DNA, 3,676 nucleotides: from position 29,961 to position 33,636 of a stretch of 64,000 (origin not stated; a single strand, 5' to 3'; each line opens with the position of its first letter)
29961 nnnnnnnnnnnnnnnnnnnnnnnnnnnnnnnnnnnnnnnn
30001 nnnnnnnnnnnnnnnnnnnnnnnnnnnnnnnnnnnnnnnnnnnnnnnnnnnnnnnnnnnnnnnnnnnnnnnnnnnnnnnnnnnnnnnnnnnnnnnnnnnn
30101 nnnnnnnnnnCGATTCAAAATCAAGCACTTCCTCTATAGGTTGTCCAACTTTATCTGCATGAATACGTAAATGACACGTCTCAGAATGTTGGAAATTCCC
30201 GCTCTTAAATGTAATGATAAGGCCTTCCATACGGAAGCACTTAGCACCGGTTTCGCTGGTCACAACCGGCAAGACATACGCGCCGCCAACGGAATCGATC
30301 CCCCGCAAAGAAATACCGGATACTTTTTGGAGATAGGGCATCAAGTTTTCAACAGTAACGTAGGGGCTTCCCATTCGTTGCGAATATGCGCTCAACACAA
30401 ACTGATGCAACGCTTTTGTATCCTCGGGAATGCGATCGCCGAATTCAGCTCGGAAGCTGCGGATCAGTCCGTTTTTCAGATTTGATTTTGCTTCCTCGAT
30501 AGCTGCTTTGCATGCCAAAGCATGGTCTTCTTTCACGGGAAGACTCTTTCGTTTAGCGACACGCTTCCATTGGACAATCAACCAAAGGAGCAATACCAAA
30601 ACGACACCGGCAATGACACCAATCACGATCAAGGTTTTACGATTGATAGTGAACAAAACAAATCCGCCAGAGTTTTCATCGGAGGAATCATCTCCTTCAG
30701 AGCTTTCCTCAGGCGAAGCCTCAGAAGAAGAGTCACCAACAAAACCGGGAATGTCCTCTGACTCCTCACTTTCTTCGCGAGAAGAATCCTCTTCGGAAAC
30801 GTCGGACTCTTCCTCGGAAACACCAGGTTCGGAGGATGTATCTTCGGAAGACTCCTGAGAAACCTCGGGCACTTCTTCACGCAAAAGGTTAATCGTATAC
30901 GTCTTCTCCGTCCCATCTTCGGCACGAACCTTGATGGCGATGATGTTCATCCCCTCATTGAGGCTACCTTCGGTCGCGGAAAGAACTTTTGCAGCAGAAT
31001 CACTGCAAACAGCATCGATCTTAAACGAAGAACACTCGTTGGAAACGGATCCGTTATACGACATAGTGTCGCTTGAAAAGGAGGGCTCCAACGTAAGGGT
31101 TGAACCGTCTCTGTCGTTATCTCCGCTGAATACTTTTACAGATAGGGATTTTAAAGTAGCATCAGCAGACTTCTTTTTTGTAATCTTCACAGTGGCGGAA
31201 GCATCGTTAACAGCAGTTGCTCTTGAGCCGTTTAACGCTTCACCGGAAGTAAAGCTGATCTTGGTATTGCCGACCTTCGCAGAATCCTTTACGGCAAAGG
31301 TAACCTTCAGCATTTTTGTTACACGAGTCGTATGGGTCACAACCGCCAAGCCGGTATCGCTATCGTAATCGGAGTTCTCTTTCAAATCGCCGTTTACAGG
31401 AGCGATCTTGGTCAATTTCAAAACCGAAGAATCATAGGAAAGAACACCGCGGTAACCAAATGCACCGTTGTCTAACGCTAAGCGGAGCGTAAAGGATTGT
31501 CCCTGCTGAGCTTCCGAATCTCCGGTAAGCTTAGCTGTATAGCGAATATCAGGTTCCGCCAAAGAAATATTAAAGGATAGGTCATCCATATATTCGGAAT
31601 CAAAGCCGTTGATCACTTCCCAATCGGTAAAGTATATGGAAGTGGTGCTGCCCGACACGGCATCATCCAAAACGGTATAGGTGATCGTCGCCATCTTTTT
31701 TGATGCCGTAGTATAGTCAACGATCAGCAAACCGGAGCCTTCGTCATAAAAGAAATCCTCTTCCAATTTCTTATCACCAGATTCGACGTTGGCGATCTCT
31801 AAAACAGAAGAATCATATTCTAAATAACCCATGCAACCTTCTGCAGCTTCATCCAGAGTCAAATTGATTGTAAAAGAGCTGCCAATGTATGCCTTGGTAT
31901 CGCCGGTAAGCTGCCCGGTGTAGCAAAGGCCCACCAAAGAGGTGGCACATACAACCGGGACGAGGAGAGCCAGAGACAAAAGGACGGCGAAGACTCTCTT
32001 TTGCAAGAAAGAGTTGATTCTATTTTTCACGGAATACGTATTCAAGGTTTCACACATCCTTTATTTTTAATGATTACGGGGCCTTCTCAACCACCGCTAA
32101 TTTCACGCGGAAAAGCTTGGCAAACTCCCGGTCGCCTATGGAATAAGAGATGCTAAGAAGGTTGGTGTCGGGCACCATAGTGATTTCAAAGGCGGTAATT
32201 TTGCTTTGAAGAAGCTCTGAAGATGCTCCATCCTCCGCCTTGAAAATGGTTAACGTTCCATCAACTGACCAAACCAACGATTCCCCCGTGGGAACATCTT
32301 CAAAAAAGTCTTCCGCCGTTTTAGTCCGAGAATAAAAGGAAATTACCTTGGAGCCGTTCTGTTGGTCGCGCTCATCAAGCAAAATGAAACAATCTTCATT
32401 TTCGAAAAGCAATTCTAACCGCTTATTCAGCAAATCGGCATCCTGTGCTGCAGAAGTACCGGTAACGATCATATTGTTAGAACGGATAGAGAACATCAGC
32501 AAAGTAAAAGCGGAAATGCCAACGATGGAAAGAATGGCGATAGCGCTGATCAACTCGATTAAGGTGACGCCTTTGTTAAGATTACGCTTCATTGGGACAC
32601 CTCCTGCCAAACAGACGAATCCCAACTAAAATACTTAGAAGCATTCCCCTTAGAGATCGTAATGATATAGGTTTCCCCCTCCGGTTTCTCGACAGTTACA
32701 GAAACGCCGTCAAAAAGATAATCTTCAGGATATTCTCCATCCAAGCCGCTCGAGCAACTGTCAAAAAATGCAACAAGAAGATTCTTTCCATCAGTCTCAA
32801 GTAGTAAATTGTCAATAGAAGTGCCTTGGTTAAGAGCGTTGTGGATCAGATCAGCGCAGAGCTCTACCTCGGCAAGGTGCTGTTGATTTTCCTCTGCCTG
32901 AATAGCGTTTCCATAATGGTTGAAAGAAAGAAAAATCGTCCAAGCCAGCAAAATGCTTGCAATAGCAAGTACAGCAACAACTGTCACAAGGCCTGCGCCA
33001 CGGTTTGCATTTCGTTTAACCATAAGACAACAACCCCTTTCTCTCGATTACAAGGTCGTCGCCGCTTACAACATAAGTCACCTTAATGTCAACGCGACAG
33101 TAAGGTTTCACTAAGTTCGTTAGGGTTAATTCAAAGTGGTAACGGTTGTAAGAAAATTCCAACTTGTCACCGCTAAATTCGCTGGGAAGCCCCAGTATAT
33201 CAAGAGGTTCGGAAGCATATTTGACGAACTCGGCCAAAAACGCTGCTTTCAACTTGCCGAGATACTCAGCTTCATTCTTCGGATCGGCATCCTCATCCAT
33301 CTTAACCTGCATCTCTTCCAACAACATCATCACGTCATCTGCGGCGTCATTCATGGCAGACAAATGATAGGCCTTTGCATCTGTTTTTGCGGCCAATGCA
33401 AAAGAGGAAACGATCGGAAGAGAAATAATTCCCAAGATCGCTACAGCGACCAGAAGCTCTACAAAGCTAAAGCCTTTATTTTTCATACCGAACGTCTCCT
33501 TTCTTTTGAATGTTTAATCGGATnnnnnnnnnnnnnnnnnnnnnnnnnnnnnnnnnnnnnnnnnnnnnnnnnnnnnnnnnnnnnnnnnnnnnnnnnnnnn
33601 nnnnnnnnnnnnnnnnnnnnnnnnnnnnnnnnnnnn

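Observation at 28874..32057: Two tandem paralogous cohesin-like/cadherin-like proteins anchored by their own TM helices, with no dockerin partner in the window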

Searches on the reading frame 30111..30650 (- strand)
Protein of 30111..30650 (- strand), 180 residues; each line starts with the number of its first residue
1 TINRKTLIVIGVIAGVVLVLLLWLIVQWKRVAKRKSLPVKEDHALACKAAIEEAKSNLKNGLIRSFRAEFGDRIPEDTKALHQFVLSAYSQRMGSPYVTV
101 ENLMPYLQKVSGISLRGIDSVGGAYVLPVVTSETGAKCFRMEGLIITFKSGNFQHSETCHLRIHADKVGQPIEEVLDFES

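Call 40: find_homologous_proteins(query=window:30111-30650:-, max_evalue=0.01)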
Query window:30111-30650:- (180 aa): 6 proteins with E <= 0.01 among 176 candidates.
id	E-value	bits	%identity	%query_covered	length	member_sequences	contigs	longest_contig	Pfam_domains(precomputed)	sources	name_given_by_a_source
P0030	9.5e-73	262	76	87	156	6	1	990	-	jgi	jgi:hypothetical protein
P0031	1.8e-70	254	66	96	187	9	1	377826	-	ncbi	-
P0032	9.7e-70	252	64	96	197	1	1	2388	-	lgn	-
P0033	2.6e-69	250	66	96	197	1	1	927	-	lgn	-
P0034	2.5e-68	247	65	96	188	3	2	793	-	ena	-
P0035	8.7e-67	242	63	95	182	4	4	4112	-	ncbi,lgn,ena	-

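Call 41: search_protein_families(library=pfam, proteins=[window:30111-30560:-], max_evalue=10)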
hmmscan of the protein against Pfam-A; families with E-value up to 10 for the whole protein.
window:30111-30560:- (150 aa): 0 families

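Call 50: predict_structure(alignment_id=A2)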
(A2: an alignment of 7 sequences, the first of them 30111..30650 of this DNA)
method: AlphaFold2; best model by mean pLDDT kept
length: 180 residues; sequences in the alignment: 7
mean_pLDDT: 57.4   pTM: 0.47
mean pLDDT of the five models: 57.4, 56.9, 55.3, 54.0, 49.8
residues with pLDDT >= 90: 8; 70-90: 27; 50-70: 89; < 50: 56
segments of 3 or more residues with pLDDT < 50: 37-40, 90-136
pLDDT, mean of each block of 10 residues (from residue 1): 74 90 85 55 59 62 69 67 59 32 41 28 32 43 52 58 61 64
secondary structure, 60 per line:
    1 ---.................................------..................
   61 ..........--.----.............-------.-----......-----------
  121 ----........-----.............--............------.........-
elements in order: H4-36 H43-70 H78-90 H104-109 E125-132 E138-150 E153-164 H172-175 E176-179

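Call 51: search_protein_representatives(alignment_id=A2)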
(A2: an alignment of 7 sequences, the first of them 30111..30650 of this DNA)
Query: 7 sequences, 187 profile positions. Proteins with E-value up to 0.001 (for the whole library): 9; up to 1e-10: 8; up to 1e-30: 7. The best 9 are listed.
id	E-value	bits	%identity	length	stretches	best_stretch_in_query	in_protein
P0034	7.7e-101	351.6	-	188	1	2-187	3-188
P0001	1.7e-96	337.4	-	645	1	7-187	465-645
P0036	4.3e-92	323.0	-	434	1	9-187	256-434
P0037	1.0e-44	168.5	-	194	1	5-186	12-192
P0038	2.1e-42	161.0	-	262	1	16-186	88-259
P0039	5.0e-40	153.2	-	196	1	20-186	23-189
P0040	8.7e-32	126.4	-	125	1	65-186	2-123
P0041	6.9e-22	94.1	-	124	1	1-66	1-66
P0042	6.4e-05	38.8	-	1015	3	13-57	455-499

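Call 52: find_encoding_contigs(protein=P0037, flank=10000, max_places=2)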
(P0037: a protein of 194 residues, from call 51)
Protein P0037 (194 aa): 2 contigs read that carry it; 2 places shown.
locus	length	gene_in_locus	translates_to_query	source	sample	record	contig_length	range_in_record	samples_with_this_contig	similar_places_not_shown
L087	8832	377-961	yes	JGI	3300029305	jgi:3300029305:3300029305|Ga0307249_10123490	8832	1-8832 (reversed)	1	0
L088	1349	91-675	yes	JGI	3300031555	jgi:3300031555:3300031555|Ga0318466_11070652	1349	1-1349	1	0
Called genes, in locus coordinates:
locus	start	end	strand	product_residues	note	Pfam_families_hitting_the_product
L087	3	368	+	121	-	?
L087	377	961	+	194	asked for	-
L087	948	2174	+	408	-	PF12733:Cadherin-like (weak)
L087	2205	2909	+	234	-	PF00072:Response_reg, PF04397:LytTR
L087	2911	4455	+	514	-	PF14501:HATPase_c_5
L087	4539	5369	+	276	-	-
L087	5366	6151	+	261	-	PF10609:ParA (weak), PF01656:CbiA (weak), PF13614:AAA_31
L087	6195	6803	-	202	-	PF21176:RecR_HhH, PF01751:Toprim, PF13662:Toprim_4, PF21175:RecR_C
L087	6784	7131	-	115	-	PF02575:YbaB_DNA_bd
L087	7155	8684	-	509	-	PF05496:RuvB_N (faint), PF13177:DNA_pol3_delta2, PF00004:AAA, PF07728:AAA_5 (faint), PF13401:AAA_22 (faint), PF22608:DNAX_ATPase_lid, PF12169:DNA_pol3_gamma3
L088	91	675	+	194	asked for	-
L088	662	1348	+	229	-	?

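Call 53: find_encoding_contigs(protein=P0038, flank=10000, max_places=2)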
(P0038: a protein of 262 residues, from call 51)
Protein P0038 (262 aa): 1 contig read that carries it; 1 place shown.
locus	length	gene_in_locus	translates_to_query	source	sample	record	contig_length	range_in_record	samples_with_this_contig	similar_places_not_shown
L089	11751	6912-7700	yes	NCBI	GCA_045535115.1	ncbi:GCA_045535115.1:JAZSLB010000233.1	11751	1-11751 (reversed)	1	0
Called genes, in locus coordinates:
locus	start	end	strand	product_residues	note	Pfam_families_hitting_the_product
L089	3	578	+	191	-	?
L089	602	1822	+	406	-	PF28597:T2SSF_N, PF00482:T2SSF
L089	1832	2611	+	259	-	PF06750:A24_N_bact, PF01478:Peptidase_A24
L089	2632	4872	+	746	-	PF11104:PilM_2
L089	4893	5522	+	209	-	-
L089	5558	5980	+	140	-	PF07963:N_methyl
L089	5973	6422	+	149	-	-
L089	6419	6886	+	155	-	-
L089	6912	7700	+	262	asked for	-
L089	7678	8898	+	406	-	PF12733:Cadherin-like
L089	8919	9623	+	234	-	PF00072:Response_reg, PF04397:LytTR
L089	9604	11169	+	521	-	PF14501:HATPase_c_5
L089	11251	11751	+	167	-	?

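Call 62: search_solved_structures(query=A2, max_evalue=10)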
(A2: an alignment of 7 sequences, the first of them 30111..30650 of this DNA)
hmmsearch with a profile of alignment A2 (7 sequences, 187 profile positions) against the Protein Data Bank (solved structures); distinct sequences matched with E-value up to 10: 5.
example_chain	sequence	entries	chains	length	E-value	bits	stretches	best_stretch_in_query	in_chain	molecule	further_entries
8ezt_A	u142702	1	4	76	0.21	14.2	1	103-161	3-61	HipB(Lp)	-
4i16_A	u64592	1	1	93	0.43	13.2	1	99-167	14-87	Caspase recruitment domain-containing protein 11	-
4lwd_A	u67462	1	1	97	0.44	13.2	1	98-167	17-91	Caspase recruitment domain-containing protein 11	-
4jup_A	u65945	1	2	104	0.57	12.8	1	99-167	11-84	Caspase recruitment domain-containing protein 11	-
2knc_A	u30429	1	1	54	1.7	11.3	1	15-48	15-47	Integrin alpha-IIb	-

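Call 65: fold_search(model_id=the predicted structure, library=pdb)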
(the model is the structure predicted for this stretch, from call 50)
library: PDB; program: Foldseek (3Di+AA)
matches with E <= 10: 355; with E <= 0.001: 0
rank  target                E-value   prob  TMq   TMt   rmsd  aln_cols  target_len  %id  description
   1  2jq5_MODEL_1_A        3.6e-01  0.10  0.16  0.21  12.2       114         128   17  Solution structure of RPA3114, a SEC-C motif containing protein from Rhodopseudomonas palustris; Northeast Str (released 2007-06-26)
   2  9nh5_D                3.9e-01  0.08  0.15  0.23  20.4       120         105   11  CRYO-EM STRUCTURE OF HUMAN U7 SNRNP WITH METHYLATED noncleavable H2A* SUBSTRATE PRE-MRNA (core region) (released 2026-01-21)
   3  6ucn_B                4.1e-01  0.06  0.16  0.21  15.3       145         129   14  Multi-conformer model of Ketosteroid Isomerase from Pseudomonas Putida (pKSI) bound to Equilenin at 250 K (released 2020-09-23)
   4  3nxj_A                4.6e-01  0.10  0.21  0.28  15.3       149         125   12  Crystal Structure of Ketosteroid Isomerase D99N from Pseudomonas Testosteroni (tKSI) (released 2011-08-03)
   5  6m81_A                5.6e-01  0.10  0.18  0.14  12.3       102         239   10  Crystal structure of TylM1 Y14F bound to SAH and dTDP-phenol (released 2019-03-13)
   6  8s7l_A                6.3e-01  0.08  0.19  0.15  13.9       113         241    9  Crystal structure of a double mutant of VirB8-like OrfG central and C-terminal domains of Streptococcus thermophilus I (released 2025-03-12)
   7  7ods_d                6.3e-01  0.03  0.13  0.12  15.7       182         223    9  State B of the human mitoribosomal large subunit assembly intermediate (released 2021-06-23)
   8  4oqe_A                6.7e-01  0.08  0.18  0.14  12.6       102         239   11  Crystal structure of the tylM1 N,N-dimethyltransferase in complex with SAH and TDP-Fuc3NMe (released 2014-02-26)
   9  3hk4_A                6.7e-01  0.06  0.17  0.22  15.2       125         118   12  CRYSTAL STRUCTURE OF A PUTATIVE SNOAL-LIKE POLYKETIDE CYCLASE [CARBOHYDRATE PHOSPHATASE] (MLR7391) FROM MESORHIZOBIUM  (released 2009-06-09)
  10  8s7l_B                7.1e-01  0.08  0.19  0.16  13.8       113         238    9  Crystal structure of a double mutant of VirB8-like OrfG central and C-terminal domains of Streptococcus thermophilus I (released 2025-03-12)
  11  4ckg_A                7.1e-01  0.08  0.18  0.10  32.8       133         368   16  Helical reconstruction of ACAP1(BAR-PH domain) decorated membrane tubules by cryo-electron microscopy (released 2014-10-15)
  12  6m82                  7.6e-01  0.08  0.18  0.14  12.7       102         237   11  Crystal structure of TylM1 Y14paF bound to SAH and dTDP-phenol (released 2019-03-13)
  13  2mzv_MODEL_1_A        8.0e-01  0.11  0.19  0.17  12.9       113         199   10  Resonance assignments and secondary structure of a phytocystatin from Sesamum indicum (released 2016-03-02)
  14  8s7l_C                8.0e-01  0.06  0.18  0.15  13.8       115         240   10  Crystal structure of a double mutant of VirB8-like OrfG central and C-terminal domains of Streptococcus thermophilus I (released 2025-03-12)
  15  6of9_I                8.5e-01  0.09  0.19  0.24  11.9       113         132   12  Structure of the Chlamydamonas reinhardtii CamKII hub homology domain (released 2019-04-17)
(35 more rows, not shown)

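Call 70: find_encoding_contigs(protein=P0039, flank=10000, max_places=2)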
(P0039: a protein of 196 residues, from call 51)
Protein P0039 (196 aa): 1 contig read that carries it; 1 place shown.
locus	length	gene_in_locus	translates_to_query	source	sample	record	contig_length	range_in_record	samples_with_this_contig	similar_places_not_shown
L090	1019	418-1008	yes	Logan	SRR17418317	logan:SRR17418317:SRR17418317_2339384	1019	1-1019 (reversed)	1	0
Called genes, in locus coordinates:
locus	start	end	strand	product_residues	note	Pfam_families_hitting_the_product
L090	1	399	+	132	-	?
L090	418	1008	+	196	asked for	-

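Call 71: find_related_loci(query=A2, collection=metagenome_contigs, flank=10000)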
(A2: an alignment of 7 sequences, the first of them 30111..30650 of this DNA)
Query A2 (180 aa) in metagenome_contigs; peptide patterns used: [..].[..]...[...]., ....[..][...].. (x = any residue, [..] = any of these).
494 stretches matched a pattern; 2 encode a relative of the query (tblastn E <= 1e-3); 2 distinct loci.
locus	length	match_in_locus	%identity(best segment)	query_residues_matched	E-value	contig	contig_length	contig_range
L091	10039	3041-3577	75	2-180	5e-89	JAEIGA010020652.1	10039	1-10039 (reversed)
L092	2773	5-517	65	10-180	3e-76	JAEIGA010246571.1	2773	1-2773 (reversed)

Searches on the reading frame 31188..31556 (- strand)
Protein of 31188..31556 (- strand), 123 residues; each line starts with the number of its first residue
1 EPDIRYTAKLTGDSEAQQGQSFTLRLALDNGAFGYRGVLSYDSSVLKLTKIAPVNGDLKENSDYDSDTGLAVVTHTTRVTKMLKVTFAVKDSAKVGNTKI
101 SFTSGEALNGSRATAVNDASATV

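Call 75: search_protein_families(library=pfam, proteins=[window:31188-31556:-], max_evalue=10)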
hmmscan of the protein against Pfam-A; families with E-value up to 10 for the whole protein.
window:31188-31556:- (123 aa): 2 families
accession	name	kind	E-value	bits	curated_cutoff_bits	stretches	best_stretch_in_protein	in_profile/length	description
PF00963.24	Cohesin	-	2.7e-05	24.8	24.1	1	10-116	5-128/139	Cohesin domain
PF03449.20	GreA_GreB_N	-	0.15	12.7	24.5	1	50-66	31-47/71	Transcription elongation factor, N-terminal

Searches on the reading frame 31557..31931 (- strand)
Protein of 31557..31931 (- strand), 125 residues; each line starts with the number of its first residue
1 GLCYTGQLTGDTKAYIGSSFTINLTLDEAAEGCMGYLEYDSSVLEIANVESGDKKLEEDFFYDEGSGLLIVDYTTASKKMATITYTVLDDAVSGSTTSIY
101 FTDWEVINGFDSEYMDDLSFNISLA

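Call 75: search_protein_families(library=pfam, proteins=[window:31557-31931:-], max_evalue=10)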
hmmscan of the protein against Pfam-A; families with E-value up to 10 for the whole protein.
window:31557-31931:- (125 aa): 2 families
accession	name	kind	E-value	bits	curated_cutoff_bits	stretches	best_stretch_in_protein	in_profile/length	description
PF00963.24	Cohesin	-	1.7e-07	32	24.1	1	10-102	6-115/139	Cohesin domain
PF24605.1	CEMIP_X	-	0.057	13.4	27.6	1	17-79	87-148/185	CEMIP domain X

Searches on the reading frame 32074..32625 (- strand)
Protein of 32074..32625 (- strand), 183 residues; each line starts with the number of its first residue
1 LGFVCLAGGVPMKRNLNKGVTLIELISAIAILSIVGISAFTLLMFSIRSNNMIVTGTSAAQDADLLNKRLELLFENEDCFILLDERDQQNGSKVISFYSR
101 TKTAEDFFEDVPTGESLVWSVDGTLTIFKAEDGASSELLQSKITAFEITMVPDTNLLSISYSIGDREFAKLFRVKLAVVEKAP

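Call 3: search_protein_families(library=pfam, proteins=[window:32074-32625:-], max_evalue=0.1)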
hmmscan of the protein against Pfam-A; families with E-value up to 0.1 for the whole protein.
window:32074-32625:- (183 aa): 1 family
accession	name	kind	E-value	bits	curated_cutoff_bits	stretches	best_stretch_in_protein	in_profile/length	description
PF07963.17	N_methyl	-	5.7e-05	23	21.2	1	15-39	2-26/27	Prokaryotic N-terminal methylation motif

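Call 4: search_protein_families(library=ncbifam, proteins=[window:32074-32625:-], max_evalue=0.1)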
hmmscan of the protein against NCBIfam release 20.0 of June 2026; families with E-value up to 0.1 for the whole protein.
window:32074-32625:- (183 aa): 4 families
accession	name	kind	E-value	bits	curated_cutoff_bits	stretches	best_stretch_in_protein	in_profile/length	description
TIGR02532.1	IV_pilin_GFxxxE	domain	0.0033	17.2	16.3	1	18-35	2-19/24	prepilin-type N-terminal cleavage/methylation domain-containing protein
NF041013.1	T4P_ComGE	equivalog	0.0045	17.1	49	1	17-53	3-39/83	competence type IV pilus minor pilin ComGE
TIGR01711.1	gspJ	equivalog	0.019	14.8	64.85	1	18-53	1-36/192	type II secretion system minor pseudopilin GspJ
TIGR01707.1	gspI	equivalog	0.021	15.3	44.35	1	19-55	1-37/101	type II secretion system minor pseudopilin GspI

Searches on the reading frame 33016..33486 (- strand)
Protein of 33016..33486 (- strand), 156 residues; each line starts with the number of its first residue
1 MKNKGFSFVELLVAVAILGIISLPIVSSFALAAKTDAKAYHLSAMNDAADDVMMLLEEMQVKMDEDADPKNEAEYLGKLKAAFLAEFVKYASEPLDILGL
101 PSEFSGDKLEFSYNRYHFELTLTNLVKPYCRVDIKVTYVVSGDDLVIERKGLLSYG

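Call 3: search_protein_families(library=pfam, proteins=[window:33016-33486:-], max_evalue=0.1)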
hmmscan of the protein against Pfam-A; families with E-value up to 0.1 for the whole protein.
window:33016-33486:- (156 aa): 1 family
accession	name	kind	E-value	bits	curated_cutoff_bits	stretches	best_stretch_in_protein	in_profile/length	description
PF07963.17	N_methyl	-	2.1e-07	30.6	21.2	1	2-24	3-25/27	Prokaryotic N-terminal methylation motif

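Call 4: search_protein_families(library=ncbifam, proteins=[window:33016-33486:-], max_evalue=0.1)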
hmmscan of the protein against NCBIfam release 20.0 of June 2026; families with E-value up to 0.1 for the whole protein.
window:33016-33486:- (156 aa): 10 families
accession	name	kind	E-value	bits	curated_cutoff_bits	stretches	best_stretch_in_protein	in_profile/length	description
NF041013.1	T4P_ComGE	equivalog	1.8e-06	27.9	49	1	2-57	2-57/83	competence type IV pilus minor pilin ComGE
TIGR02532.1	IV_pilin_GFxxxE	domain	3.9e-06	26.5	16.3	1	4-23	2-21/24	prepilin-type N-terminal cleavage/methylation domain-containing protein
NF041775.1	typeIV_PilA_Myxo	equivalog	0.019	14.9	400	1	2-29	9-36/214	type IV pilin protein PilA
TIGR02523.1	type_IV_pilV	equivalog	0.028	14.9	52.2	1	4-71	2-68/139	type IV pilus modification protein PilV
NF007862.0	PRK10574.1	equivalog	0.034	14.3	138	1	1-24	2-25/145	prepilin peptidase-dependent pilin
TIGR01708.2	typeII_sec_gspH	equivalog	0.04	13.9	80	1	4-37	2-36/169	type II secretion system minor pseudopilin GspH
NF041002.1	pilin_ComGF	equivalog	0.054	13.7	80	1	3-38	1-36/139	competence type IV pilus minor pilin ComGF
NF007848.0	PRK10557.1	equivalog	0.069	12.5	120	0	1-35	8-42/192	prepilin peptidase-dependent protein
TIGR01710.1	typeII_sec_gspG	equivalog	0.077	13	88.85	0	4-50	1-50/134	type II secretion system major pseudopilin GspG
TIGR01707.1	gspI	equivalog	0.082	13.4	44.35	0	5-35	1-31/101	type II secretion system minor pseudopilin GspI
